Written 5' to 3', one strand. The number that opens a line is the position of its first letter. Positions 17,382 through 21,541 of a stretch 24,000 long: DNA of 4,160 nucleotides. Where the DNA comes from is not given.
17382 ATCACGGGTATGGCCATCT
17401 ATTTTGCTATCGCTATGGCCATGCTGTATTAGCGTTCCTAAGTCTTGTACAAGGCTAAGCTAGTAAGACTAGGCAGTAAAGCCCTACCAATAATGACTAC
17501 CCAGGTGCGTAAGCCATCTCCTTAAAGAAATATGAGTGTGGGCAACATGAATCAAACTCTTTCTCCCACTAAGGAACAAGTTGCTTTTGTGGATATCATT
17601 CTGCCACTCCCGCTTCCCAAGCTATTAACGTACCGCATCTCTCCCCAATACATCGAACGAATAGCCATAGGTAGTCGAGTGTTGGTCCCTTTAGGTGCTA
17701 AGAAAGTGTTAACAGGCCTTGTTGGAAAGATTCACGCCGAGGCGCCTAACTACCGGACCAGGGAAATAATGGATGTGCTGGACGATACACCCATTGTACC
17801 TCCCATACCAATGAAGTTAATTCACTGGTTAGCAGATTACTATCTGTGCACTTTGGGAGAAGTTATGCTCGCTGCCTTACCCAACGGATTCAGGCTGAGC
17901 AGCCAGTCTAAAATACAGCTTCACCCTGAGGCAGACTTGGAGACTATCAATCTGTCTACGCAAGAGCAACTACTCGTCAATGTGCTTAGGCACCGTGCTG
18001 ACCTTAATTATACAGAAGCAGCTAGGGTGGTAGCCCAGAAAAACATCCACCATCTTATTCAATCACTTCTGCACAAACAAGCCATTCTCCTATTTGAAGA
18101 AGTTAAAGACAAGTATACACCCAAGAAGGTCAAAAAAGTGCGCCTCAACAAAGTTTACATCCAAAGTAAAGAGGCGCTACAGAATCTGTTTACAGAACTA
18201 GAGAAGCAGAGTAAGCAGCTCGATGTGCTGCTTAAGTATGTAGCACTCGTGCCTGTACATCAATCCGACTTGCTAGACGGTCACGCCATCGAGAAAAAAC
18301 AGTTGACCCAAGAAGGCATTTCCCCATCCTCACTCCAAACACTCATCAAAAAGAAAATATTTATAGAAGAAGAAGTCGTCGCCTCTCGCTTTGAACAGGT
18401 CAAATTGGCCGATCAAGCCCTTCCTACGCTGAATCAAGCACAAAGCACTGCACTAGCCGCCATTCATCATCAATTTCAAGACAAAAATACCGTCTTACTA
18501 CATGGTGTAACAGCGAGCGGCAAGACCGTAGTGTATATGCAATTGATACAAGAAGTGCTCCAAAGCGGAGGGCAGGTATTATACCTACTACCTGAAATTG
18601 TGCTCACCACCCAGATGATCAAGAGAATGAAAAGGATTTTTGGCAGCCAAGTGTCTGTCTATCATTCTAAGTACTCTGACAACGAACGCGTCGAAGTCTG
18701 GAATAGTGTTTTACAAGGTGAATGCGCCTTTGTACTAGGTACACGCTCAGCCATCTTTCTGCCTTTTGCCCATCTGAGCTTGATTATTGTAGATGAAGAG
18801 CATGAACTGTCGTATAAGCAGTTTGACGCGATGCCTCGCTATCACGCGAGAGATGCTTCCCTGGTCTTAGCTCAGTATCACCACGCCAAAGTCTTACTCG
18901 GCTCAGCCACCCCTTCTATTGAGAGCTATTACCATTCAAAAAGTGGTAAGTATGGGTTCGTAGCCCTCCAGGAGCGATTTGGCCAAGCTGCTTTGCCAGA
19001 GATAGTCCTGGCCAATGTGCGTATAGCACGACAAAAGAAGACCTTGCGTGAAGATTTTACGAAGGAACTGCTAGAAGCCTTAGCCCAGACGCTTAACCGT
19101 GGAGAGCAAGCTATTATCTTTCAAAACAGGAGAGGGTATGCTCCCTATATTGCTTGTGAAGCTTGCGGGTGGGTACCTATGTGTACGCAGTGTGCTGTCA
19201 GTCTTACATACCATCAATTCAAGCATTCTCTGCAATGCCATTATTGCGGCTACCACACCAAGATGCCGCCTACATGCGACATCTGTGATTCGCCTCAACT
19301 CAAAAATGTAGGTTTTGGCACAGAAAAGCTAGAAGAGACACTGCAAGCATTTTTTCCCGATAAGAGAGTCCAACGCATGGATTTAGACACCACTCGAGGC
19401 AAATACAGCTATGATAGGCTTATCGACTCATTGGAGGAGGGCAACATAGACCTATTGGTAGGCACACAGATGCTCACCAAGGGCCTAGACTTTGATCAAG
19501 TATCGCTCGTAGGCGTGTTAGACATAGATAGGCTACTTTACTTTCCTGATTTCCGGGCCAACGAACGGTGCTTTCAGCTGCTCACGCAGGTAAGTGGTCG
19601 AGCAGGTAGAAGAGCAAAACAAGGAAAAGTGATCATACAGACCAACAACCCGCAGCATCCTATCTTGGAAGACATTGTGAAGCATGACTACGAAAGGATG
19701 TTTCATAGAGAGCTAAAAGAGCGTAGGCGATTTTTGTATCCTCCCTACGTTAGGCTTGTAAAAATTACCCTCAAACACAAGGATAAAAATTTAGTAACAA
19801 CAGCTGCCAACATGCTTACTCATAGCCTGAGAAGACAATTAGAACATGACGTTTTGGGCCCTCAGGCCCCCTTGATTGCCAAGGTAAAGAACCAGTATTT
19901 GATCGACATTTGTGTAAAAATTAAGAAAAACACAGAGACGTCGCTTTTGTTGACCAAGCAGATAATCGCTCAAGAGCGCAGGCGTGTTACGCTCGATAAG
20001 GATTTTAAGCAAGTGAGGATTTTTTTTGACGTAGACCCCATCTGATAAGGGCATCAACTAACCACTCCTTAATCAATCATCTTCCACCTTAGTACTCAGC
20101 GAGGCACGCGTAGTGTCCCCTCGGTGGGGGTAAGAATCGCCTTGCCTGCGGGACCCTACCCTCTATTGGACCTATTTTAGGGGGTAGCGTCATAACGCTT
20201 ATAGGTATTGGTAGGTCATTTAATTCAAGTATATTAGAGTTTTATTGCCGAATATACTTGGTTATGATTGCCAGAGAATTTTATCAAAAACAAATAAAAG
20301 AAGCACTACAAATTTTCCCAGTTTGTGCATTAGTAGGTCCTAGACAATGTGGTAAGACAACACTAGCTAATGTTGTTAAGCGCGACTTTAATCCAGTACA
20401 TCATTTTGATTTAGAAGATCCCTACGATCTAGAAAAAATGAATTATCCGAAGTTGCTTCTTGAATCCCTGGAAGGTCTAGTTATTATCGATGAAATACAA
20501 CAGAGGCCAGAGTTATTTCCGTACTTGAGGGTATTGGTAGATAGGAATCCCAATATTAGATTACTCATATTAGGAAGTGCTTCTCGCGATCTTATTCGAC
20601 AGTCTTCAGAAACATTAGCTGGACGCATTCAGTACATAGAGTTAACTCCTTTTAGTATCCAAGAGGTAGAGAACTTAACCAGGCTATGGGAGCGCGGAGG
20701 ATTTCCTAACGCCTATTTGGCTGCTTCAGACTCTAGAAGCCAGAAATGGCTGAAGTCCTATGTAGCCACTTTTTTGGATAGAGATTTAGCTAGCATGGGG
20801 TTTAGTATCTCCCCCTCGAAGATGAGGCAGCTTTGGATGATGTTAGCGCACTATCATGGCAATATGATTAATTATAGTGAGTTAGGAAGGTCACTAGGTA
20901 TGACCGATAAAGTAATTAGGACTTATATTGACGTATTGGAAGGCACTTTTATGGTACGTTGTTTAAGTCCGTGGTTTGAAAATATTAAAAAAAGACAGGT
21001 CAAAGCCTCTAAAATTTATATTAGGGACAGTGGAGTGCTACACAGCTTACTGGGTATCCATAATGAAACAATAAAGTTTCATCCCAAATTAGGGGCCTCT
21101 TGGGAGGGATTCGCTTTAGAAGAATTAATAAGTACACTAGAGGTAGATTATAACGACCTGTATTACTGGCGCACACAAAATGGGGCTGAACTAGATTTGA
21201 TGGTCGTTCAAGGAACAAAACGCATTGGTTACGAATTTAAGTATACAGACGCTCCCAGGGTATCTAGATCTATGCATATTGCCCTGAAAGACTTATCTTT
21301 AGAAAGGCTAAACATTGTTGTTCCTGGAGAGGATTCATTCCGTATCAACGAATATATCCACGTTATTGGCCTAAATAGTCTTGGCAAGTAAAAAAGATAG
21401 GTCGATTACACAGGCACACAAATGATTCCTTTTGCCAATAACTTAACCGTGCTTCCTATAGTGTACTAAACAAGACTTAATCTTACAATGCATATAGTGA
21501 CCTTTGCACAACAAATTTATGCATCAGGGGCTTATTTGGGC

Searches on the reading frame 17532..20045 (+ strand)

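Call 7: search_protein_families(library=pfam, proteins=[window:17532-20045:+], max_evalue=0.01)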
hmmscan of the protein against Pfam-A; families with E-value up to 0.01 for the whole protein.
window:17532-20045:+ (837 aa): 10 families
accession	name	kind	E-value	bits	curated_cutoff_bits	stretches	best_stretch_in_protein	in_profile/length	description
PF17764.6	PriA_3primeBD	-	7.4e-25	87.1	22.7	1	21-117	1-96/96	3'DNA-binding domain (3'BD)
PF00270.35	DEAD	-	1.3e-20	74.2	26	1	302-464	2-162/167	DEAD/DEAH box helicase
PF04851.21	ResIII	-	1.5e-15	57.9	22.5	1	299-462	3-163/164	Type III restriction enzyme, res subunit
PF00271.37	Helicase_C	-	3e-12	47.2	23.5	1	622-694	49-109/110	Helicase conserved C-terminal domain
PF18074.6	PriA_C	-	6.3e-12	46.6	26.9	1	738-836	1-95/95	Primosomal protein N C-terminal domain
PF18319.7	Zn_ribbon_PriA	-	1.3e-09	38.3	26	1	551-576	1-26/27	PriA DNA helicase Cys-rich region (CRR) domain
PF20720.3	nSTAND3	-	6.8e-05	23.1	27.2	1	308-409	7-115/155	Novel STAND NTPase 3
PF13604.12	AAA_30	-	0.0051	17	27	0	299-446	1-121/191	AAA domain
PF13191.12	AAA_16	-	0.0074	17.2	32.6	0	306-352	10-58/167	AAA ATPase domain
PF25199.1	nSTAND_NTPase5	-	0.0086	16.3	34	0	314-363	37-87/145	Novel STAND NTPase 5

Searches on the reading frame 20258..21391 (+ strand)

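Call 7: search_protein_families(library=pfam, proteins=[window:20258-21391:+], max_evalue=0.01)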
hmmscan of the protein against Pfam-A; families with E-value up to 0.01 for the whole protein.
window:20258-21391:+ (377 aa): 3 families
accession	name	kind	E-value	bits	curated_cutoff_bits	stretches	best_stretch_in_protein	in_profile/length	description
PF13635.12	DUF4143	-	8.3e-42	143.1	28.1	1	175-329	2-159/160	Domain of unknown function (DUF4143)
PF13173.12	AAA_14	-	4.4e-27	95.1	27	1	21-137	3-128/129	AAA domain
PF13401.12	AAA_22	-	0.009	16.8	27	0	23-45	8-30/130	AAA domain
